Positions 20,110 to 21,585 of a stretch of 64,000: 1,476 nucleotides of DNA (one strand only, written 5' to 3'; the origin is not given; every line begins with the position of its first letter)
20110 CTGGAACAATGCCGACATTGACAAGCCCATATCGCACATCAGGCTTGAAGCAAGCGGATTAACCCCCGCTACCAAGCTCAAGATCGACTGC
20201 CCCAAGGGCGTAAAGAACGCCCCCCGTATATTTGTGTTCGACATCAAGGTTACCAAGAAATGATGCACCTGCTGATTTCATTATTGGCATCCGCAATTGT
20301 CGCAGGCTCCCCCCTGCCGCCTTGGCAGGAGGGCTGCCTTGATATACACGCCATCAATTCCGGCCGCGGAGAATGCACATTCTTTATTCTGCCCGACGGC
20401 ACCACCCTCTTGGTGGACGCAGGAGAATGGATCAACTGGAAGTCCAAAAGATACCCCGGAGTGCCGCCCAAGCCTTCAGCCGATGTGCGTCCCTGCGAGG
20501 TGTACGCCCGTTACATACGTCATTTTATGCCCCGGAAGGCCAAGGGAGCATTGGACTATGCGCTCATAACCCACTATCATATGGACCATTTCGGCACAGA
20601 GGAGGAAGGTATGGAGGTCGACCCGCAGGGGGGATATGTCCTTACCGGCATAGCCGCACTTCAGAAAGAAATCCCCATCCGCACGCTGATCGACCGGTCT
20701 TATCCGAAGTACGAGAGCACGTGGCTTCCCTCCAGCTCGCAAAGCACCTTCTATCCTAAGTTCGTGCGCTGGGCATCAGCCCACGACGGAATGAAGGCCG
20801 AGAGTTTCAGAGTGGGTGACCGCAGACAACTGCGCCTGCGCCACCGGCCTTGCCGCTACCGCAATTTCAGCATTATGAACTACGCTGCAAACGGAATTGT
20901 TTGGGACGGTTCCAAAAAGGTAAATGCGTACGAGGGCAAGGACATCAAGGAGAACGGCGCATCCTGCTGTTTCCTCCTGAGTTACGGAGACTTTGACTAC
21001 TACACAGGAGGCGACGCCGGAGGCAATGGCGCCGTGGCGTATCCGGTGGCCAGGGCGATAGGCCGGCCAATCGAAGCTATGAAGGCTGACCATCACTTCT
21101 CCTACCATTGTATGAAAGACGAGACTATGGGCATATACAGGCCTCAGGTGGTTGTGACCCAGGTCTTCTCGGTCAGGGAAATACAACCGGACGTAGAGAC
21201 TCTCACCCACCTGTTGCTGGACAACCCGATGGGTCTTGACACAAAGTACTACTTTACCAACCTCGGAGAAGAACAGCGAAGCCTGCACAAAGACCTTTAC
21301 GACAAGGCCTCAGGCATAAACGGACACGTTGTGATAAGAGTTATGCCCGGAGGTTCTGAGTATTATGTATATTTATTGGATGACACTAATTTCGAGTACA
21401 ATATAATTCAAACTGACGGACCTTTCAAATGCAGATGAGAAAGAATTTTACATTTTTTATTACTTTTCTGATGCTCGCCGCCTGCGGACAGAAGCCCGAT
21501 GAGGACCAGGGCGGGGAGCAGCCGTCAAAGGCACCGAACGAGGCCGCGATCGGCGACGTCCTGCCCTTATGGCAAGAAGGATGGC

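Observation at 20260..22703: Four-fold expanded ComEC/Rec2-like MBL domain family with its own conserved signature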

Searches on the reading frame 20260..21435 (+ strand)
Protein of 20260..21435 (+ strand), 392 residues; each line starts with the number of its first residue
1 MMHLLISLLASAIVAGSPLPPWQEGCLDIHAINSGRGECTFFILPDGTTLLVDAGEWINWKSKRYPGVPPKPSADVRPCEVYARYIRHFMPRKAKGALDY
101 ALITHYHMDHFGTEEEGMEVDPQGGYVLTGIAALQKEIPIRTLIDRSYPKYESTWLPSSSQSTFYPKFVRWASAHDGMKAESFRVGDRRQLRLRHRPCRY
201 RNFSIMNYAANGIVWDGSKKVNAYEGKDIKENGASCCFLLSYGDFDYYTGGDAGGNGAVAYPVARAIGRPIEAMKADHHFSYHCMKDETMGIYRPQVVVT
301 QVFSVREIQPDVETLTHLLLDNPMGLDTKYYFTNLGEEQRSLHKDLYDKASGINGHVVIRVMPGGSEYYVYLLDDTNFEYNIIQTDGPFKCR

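Call 4: search_protein_families(library=pfam, proteins=[window:20260-21435:+], max_evalue=0.1)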
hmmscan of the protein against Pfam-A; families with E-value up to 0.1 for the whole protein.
window:20260-21435:+ (392 aa): 2 families
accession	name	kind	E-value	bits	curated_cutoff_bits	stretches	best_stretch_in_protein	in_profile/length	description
PF00753.33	Lactamase_B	-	0.00071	20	22.7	1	41-112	9-58/196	Metallo-beta-lactamase superfamily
PF22630.2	NMB1110_3rd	-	0.037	14.8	27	1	277-300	19-42/59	Tail protein NMB1110-like, third domain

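Call 5: search_protein_families(library=ncbifam, proteins=[window:20260-21435:+], max_evalue=0.1)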
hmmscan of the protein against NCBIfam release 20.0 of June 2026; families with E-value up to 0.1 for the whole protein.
window:20260-21435:+ (392 aa): 0 families

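Call 8: find_homologous_proteins(query=window:20260-21435:+)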
Query window:20260-21435:+ (392 aa): 1151 proteins with E <= 0.001 among 3920 candidates; the best 120 are listed.
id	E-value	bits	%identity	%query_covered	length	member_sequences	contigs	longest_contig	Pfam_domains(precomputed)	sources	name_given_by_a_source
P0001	5.8e-250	847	89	100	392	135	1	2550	-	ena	-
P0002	2.9e-209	713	76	100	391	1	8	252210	-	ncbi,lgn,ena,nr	ncbi:MAG: MBL fold metallo-hydrolase [Bacteroidales bacterium]|nr:MBL fold metallo-hydrolase [Bacter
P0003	7.0e-190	649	70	100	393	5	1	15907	-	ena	-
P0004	2.4e-188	644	71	100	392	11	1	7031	-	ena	-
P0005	3.4e-188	644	69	100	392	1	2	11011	-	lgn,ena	-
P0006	1.8e-187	641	70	99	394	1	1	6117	-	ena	-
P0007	3.3e-187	640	69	100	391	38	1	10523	-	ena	-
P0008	4.3e-184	630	67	96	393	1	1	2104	-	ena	-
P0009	3.3e-183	627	67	100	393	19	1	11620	PF00753.34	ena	-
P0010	4.4e-183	627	69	100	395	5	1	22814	-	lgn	-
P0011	5.0e-182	623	68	96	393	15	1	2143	-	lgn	-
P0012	9.0e-179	613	65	100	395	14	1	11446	PF00753.34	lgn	-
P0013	7.2e-177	606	68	98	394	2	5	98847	PF00753.34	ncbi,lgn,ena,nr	ncbi:MAG: MBL fold metallo-hydrolase [Bacteroidales bacterium]|nr:MBL fold metallo-hydrolase [Bacter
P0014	2.6e-174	598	63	100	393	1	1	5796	-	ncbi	-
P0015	1.9e-172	592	65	100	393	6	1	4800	-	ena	-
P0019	2.1e-136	473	57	96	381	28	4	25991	PF00753.34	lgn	-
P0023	1.3e-124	434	51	99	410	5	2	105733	-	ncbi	-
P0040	4.7e-113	396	49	99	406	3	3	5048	PF00753.34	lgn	-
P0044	1.3e-110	388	50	97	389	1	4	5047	PF00753.34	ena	-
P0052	1.4e-109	385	48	100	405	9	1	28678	PF00753.34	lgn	-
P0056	4.0e-108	380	45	95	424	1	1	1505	PF00753.34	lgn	-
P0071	5.0e-107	376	49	97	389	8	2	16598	PF00753.34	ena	-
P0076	1.1e-106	375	48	100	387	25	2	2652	PF00753.34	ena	-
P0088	3.5e-105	370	49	96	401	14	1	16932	PF00753.34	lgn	-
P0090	5.7e-105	370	47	96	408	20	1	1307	PF00753.34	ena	-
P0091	8.8e-105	369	46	100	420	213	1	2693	PF00753.34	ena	-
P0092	1.1e-104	369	48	97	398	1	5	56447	PF00753.34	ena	-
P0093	1.1e-104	369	48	96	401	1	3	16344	PF00753.34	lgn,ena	-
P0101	4.3e-104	367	48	99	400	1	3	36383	PF00753.34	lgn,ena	-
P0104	1.4e-103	365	44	100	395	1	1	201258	-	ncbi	-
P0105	1.9e-103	364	48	96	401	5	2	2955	PF00753.34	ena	-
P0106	2.7e-103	364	48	96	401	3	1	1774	PF00753.34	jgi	jgi:hypothetical protein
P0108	5.0e-103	363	47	97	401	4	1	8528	PF00753.34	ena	-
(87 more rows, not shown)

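Call 15: find_encoding_contigs(protein=P0002, flank=10000, max_places=2)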
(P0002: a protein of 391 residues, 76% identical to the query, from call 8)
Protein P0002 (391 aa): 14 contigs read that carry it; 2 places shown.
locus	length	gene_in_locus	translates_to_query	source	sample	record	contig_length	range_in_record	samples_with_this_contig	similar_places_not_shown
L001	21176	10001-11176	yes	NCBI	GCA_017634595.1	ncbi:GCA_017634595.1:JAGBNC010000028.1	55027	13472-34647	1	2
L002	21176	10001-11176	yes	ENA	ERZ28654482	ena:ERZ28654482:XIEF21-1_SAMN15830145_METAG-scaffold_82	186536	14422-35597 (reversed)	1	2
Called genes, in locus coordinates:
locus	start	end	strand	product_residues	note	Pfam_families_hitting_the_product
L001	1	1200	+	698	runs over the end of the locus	PF02897:Peptidase_S9_N, PF00326:Peptidase_S9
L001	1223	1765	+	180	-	PF07638:Sigma70_ECF, PF04542:Sigma70_r2, PF04545:Sigma70_r4, PF08281:Sigma70_r4_2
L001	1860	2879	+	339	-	PF04773:FecR, PF16344:FecR_C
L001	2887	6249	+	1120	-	PF07660:STN, PF13620:CarboxypepD_reg, PF13715:CarbopepD_reg_2, PF07715:Plug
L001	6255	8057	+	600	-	PF14322:SusD-like_3, PF07980:SusD_RagB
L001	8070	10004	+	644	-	-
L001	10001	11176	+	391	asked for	-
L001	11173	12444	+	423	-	-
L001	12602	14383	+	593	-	-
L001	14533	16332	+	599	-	-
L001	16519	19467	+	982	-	-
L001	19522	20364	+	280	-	PF01145:Band_7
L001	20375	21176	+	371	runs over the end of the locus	PF00149:Metallophos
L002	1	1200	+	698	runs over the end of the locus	PF02897:Peptidase_S9_N, PF00326:Peptidase_S9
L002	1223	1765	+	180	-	PF07638:Sigma70_ECF, PF04542:Sigma70_r2, PF04545:Sigma70_r4, PF08281:Sigma70_r4_2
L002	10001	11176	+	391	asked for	-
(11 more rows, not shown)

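Call 16: find_encoding_contigs(protein=P0104, flank=10000, max_places=2)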
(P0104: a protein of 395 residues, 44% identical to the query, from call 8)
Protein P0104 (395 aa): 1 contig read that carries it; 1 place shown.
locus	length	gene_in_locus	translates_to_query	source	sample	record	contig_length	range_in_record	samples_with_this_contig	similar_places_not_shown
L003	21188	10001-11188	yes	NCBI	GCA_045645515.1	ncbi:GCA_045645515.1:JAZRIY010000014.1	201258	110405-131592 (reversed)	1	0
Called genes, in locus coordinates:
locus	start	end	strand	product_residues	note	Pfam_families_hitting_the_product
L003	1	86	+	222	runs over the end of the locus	PF00834:Ribul_P_3_epim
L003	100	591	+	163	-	PF04073:tRNA_edit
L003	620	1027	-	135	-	-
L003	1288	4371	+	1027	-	PF13620:CarboxypepD_reg, PF13715:CarbopepD_reg_2, PF07715:Plug, PF00593:TonB_dep_Rec_b-barrel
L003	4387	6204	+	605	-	PF14322:SusD-like_3, PF07980:SusD_RagB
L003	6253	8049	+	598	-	-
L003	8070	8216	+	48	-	-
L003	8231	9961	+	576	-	-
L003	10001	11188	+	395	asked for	-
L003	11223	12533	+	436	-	PF00753:Lactamase_B (faint)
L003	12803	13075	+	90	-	PF00216:Bac_DNA_binding, PF18291:HU-HIG, PF14908:HU-CCDC81_euk_1 (weak), PF18289:HU-CCDC81_euk_2 (weak)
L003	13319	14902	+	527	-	PF00575:S1 (faint), PF10150:RNase_E_G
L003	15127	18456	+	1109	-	PF17757:UvrB_inter, PF02559:CarD_TRCF_RID, PF00270:DEAD, PF04851:ResIII, PF00271:Helicase_C, PF03461:TRCF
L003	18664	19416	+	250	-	PF03309:Pan_kinase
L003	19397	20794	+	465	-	-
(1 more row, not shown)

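Call 20: predict_structure(alignment_id=A2)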
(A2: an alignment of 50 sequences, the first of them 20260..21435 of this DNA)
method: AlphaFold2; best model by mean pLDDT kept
length: 392 residues; sequences in the alignment: 50
mean_pLDDT: 93.1   pTM: 0.93
mean pLDDT of the five models: 93.1, 92.7, 92.5, 91.8, 91.8
residues with pLDDT >= 90: 326; 70-90: 50; 50-70: 16; < 50: 0
segments of 3 or more residues with pLDDT < 50: none
pLDDT, mean of each block of 10 residues (from residue 1): 60 86 98 96 99 92 81 96 98 98 95 93 96 98 95 82 91 97 98 97 98 96 91 95 98 79 97 96 91 97 87 92 93 93 93 98 98 97 97 97
secondary structure, 60 per line:
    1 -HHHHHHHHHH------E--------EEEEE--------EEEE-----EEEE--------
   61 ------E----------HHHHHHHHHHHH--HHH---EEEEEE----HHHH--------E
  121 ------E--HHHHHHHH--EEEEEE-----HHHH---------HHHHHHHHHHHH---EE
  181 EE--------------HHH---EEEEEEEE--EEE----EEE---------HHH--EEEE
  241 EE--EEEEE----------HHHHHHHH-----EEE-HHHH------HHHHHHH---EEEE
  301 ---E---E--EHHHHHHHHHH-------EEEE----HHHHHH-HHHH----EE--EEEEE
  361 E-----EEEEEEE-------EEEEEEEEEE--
elements in order: H2-11 E27-31 E40-43 E49-52 H78-89 E98-103 H108-111 H130-137 E140-145 H151-154 H164-175 E179-182 E203-210 E213-215 E220-222 E237-242 E245-249 H260-267 E273-275 H277-280 H287-293 E297-300 H312-321 E329-332 H337-342 H344-347 E356-361 E367-373 E381-390

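Call 22: fold_search(model_id=the predicted structure, library=pdb)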
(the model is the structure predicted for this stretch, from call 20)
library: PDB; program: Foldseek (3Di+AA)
matches with E <= 10: 423; with E <= 0.001: 94
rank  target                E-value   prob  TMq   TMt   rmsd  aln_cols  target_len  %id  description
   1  9ic4                  7.3e-14  1.00  0.56  0.79   4.5       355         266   19  Crystal structure of beta-lactamase-like domain of ComEC from Moorella glycerini (released 2025-10-01)
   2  2bib                  8.2e-14  1.00  0.49  0.37   8.9       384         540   17  Crystal structure of the complete modular teichioic acid phosphorylcholine esterase Pce (CbpE) from Streptococcus pneumo (released 2005-05-09)
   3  1wra_B                1.2e-12  1.00  0.49  0.60   8.3       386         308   16  Crystal Structure of Phosphorylcholine Esterase Domain of the Virulence Factor Choline Binding Protein E from Streptoc (released 2005-05-31)
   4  1wra_A                3.0e-12  1.00  0.51  0.63   7.6       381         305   16  Crystal Structure of Phosphorylcholine Esterase Domain of the Virulence Factor Choline Binding Protein E from Streptoc (released 2005-05-31)
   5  2wyl_C                2.0e-08  1.00  0.44  0.56   7.8       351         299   12  Apo structure of a metallo-b-lactamase (released 2010-04-14)
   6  8rc4_k                7.7e-08  1.00  0.33  0.23  13.3       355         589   12  Structure of Integrator-PP2A complex (released 2024-02-07)
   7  2wym_B                1.4e-07  1.00  0.44  0.55   8.6       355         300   12  Structure of a metallo-b-lactamase (released 2010-04-14)
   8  2wyl_A                1.4e-07  1.00  0.44  0.55   8.0       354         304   12  Apo structure of a metallo-b-lactamase (released 2010-04-14)
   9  8t1q                  1.4e-07  1.00  0.36  0.33  15.8       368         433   14  Crystal structure of human CPSF73 catalytic segment in complex with compound 1 (released 2023-11-08)
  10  2wym_E                1.9e-07  1.00  0.43  0.53   9.0       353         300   11  Structure of a metallo-b-lactamase (released 2010-04-14)
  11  2i7v                  2.7e-07  1.00  0.34  0.31  14.9       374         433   12  Structure of Human CPSF-73 (released 2007-01-30)
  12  2i7t                  3.0e-07  1.00  0.33  0.32  13.8       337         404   12  Structure of human CPSF-73 (released 2007-01-30)
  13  8uib_K                3.0e-07  1.00  0.33  0.31  16.2       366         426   13  Structure of the human INTS9-INTS11-BRAT1 complex (released 2024-08-21)
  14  6q55                  3.4e-07  1.00  0.32  0.28  15.2       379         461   11  Crystal structure of Cryptosporidium hominis CPSF3 in complex with Compound 61 (released 2019-11-20)
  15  2wym_C                3.7e-07  1.00  0.43  0.55   7.8       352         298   12  Structure of a metallo-b-lactamase (released 2010-04-14)
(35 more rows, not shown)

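Call 23: find_encoding_contigs(protein=P0023, flank=10000, max_places=2)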
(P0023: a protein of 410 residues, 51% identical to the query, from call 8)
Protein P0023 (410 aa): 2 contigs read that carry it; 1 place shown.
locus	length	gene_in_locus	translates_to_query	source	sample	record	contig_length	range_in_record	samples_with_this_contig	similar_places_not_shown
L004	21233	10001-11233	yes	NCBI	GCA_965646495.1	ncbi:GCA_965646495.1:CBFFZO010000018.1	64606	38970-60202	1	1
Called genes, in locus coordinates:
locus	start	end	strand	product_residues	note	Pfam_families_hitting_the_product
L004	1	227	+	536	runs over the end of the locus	PF00474:SSF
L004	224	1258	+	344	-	PF08240:ADH_N, PF00107:ADH_zinc_N, PF13602:ADH_zinc_N_2 (weak)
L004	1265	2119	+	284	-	PF00294:PfkB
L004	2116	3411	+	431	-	-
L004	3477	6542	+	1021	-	PF13620:CarboxypepD_reg, PF13715:CarbopepD_reg_2, PF07715:Plug, PF00593:TonB_dep_Rec_b-barrel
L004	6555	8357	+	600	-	PF14322:SusD-like_3, PF07980:SusD_RagB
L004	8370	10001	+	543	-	-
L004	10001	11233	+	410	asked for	-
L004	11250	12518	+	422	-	-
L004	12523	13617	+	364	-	PF03009:GDPD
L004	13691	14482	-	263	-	PF14717:DUF4465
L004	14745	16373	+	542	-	-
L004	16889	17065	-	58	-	-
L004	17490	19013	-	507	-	PF00089:Trypsin, PF13365:Trypsin_2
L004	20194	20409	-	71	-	-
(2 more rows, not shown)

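Call 29: find_related_loci(query=A2, collection=genome_contigs, flank=10000)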
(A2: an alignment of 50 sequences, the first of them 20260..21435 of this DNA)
Query A2 (392 aa) in genome_contigs; peptide patterns used: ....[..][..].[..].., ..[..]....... (x = any residue, [..] = any of these).
600 stretches matched a pattern (row limit reached: there are more); 522 encode a relative of the query (tblastn E <= 1e-3); the best 80 are kept; 78 distinct loci.
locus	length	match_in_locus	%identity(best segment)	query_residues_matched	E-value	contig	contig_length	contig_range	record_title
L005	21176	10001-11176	90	1-392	0e+0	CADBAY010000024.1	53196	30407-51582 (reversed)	MAG: uncultured Bacteroidia bacterium isolate RUG13810 genome assembly, contig: RUG13810_asm_24, whole genome shotgun se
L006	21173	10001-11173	72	1-391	0e+0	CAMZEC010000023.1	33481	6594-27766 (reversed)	MAG TPA_asm: uncultured Bacteroidales bacterium isolate SRR10912533_bin.56_metaWRAP_v1.3_MAG genome assembly, contig: ER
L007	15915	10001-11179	70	1-392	0e+0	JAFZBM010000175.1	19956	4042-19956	MAG: Bacteroidales bacterium isolate RGIG7615 Water_buffalos_Omasum-5__c1201316, whole genome shotgun sequence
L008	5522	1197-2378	66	1-392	0e+0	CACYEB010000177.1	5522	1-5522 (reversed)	MAG: uncultured Bacteroidia bacterium isolate RUG11854 genome assembly, contig: RUG11854_asm_177, whole genome shotgun s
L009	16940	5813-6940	56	1-392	5e-138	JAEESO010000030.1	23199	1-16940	MAG: Bacteroidales bacterium isolate Tb.RUG.384 NODE_8852_length_23199_cov_3.622399, whole genome shotgun sequence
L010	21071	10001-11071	57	15-392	2e-135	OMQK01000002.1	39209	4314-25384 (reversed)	uncultured Bacteroidales bacterium isolate RUG784 genome assembly, contig: scaffold_467, whole genome shotgun sequence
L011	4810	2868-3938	57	15-392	8e-137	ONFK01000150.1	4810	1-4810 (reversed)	uncultured Bacteroidales bacterium isolate RUG257 genome assembly, contig: scaffold_12029, whole genome shotgun sequence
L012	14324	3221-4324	56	4-392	1e-133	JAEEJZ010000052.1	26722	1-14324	MAG: Bacteroidales bacterium isolate Tb.RUG.181 k141_6817026_flag=0_multi=19.0255_len=26722, whole genome shotgun sequen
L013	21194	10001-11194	49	4-392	8e-125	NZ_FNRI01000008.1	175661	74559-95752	Alistipes timonensis JC136 strain DSM 25383, whole genome shotgun sequence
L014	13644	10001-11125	50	16-392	6e-124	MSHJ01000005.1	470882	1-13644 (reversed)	MAG: Alistipes sp. Zagget8 zag_T1_merged_singles_contig_193, whole genome shotgun sequence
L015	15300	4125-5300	90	1-392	0e+0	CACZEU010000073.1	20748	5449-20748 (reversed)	MAG: uncultured Bacteroidia bacterium isolate RUG12551 genome assembly, contig: RUG12551_asm_73, whole genome shotgun se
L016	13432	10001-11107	49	16-392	2e-109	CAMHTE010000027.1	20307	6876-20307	MAG: uncultured Bacteroidales bacterium isolate SRR11784293_bin.52_metaWRAP_v1.3_MAG genome assembly, contig: ERZ1220279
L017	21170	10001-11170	76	1-392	0e+0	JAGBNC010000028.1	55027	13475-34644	MAG: Bacteroidales bacterium isolate RGIG9266 Water_deer_Rumen.Co__c755156, whole genome shotgun sequence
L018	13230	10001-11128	44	16-392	9e-102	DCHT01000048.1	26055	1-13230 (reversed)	MAG TPA_asm: Bacteroidales bacterium UBA1745 UBA1745_contig_15872, whole genome shotgun sequence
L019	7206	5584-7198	44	1-389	1e-101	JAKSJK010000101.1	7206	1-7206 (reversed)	MAG: Bacteroidales bacterium isolate Horse_feces45 MAG045_101, whole genome shotgun sequence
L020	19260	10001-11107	45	8-390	5e-99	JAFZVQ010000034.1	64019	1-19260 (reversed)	MAG: Bacteroidales bacterium isolate RGIG8139 Water_buffalos_Rumen-3__c847845, whole genome shotgun sequence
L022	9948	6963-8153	42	4-392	1e-95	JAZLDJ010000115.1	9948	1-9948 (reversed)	MAG: Alistipes sp. isolate T1900045036_TC20190029.MAGScoT_cleanbin_000020 SGB_4465_k141_960076, whole genome shotgun seq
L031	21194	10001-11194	42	8-392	3e-89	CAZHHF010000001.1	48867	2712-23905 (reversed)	MAG TPA_asm: uncultured Bacteroides sp. isolate SRP199465_co2_166 genome assembly, contig: NODE_1457_length_48867_cov_5.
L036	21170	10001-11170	38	13-392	7e-78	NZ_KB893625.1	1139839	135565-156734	Niabella aurantiaca DSM 17617 B160DRAFT_scaffold_0.1, whole genome shotgun sequence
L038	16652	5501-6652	38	15-391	3e-77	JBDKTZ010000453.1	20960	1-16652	MAG: Prolixibacteraceae bacterium isolate 7_bin.104_R1 c_000000197635, whole genome shotgun sequence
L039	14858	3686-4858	38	15-392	4e-76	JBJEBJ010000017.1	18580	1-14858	MAG: Candidatus Cryptobacteroides sp. isolate PUUB61_bin.006 NODE_1363_length_18580_cov_10.139433, whole genome shotgun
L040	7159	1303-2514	37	1-392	2e-76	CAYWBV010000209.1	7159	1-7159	MAG TPA_asm: uncultured Maribellus sp. isolate SRP294416_co1_256 genome assembly, contig: NODE_24506_length_7159_cov_7.8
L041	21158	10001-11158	35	16-392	4e-76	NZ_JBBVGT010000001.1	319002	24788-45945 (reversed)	Albibacterium sp. RHL897 RHL.897_ctg01, whole genome shotgun sequence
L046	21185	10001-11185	36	6-392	5e-75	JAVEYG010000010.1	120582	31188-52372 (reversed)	MAG: Prolixibacteraceae bacterium isolate BF4_24 NODE_372_length_120582_cov_13.412154_Biofilm4, whole genome shotgun seq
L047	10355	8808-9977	36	9-392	2e-74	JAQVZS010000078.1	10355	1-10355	MAG: Massilibacteroides sp. isolate STF2_179 NODE_19509_length_10355_cov_7.329781_Sandtown_F2, whole genome shotgun sequ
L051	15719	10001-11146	38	22-391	2e-74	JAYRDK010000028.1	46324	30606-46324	MAG: Lacunisphaera sp. isolate SH_SHASGE1bin.35 NODE_651_length_46324_cov_4.115072, whole genome shotgun sequence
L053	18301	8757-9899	39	16-390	4e-79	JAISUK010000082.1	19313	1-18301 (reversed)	MAG: Dysgonamonadaceae bacterium isolate Md513_bin73 k119_1028606, whole genome shotgun sequence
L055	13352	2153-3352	36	16-392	2e-73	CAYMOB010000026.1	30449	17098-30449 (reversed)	MAG TPA_asm: uncultured Muribaculaceae bacterium isolate SRP350583_co2_408 genome assembly, contig: NODE_1982_length_304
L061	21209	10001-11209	36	1-392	3e-73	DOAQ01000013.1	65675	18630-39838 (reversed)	MAG TPA_asm: Prolixibacteraceae bacterium isolate UBA12447 contig_216, whole genome shotgun sequence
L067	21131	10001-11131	38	16-392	1e-71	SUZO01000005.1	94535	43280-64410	MAG: Rikenellaceae bacterium isolate SIG178 NODE_1098_length_94535_cov_6.084781, whole genome shotgun sequence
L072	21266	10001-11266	35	13-391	2e-71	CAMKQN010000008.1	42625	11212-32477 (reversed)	MAG: uncultured Bacteroidales bacterium isolate SRR12081302_bin.12_metaWRAP_v1.3_MAG genome assembly, contig: ERZ1228977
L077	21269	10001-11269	34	10-389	2e-70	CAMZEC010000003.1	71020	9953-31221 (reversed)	MAG TPA_asm: uncultured Bacteroidales bacterium isolate SRR10912533_bin.56_metaWRAP_v1.3_MAG genome assembly, contig: ER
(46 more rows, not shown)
